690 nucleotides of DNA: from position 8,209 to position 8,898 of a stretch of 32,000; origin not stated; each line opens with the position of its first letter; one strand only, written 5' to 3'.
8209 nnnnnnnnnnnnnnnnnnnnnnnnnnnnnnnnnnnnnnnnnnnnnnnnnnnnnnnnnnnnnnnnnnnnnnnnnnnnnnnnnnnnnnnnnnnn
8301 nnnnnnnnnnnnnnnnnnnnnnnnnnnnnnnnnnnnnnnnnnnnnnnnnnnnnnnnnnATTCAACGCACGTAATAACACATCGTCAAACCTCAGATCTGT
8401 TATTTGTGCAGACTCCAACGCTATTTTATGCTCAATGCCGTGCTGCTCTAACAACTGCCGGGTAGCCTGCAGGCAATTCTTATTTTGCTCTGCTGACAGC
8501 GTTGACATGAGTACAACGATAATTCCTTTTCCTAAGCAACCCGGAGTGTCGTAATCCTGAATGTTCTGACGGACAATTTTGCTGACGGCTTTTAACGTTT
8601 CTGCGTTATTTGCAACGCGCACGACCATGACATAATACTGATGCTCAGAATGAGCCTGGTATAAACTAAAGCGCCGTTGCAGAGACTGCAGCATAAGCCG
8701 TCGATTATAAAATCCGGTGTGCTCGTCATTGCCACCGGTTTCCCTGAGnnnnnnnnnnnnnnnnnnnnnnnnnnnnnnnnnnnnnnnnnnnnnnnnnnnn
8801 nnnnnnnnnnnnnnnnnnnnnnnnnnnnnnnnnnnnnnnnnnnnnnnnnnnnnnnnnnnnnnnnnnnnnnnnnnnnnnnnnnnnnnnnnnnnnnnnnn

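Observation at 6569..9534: PYP photoreceptor neighbourhood: TetR, then pyp-pcl, then a convergent PAS-PAS-dead-GGDEF protein, with no tyrosine ammonia-lyase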

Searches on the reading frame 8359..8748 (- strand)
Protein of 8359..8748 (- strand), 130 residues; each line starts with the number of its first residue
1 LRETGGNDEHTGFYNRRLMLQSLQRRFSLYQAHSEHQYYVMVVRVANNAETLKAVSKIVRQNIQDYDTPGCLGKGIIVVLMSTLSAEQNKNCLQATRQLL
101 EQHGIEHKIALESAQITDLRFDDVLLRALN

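Call 85: search_protein_representatives(protein=window:8359-8748:-)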
Query: 130 residues. Proteins with E-value up to 0.001 (for the whole library): 3; up to 1e-10: 2; up to 1e-30: 2. The best 3 are listed.
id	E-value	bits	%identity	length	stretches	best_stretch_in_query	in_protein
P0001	5.4e-78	275.1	100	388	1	1-130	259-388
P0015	2.3e-53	195.7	72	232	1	1-130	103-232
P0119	6.5e-05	39.5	30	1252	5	67-122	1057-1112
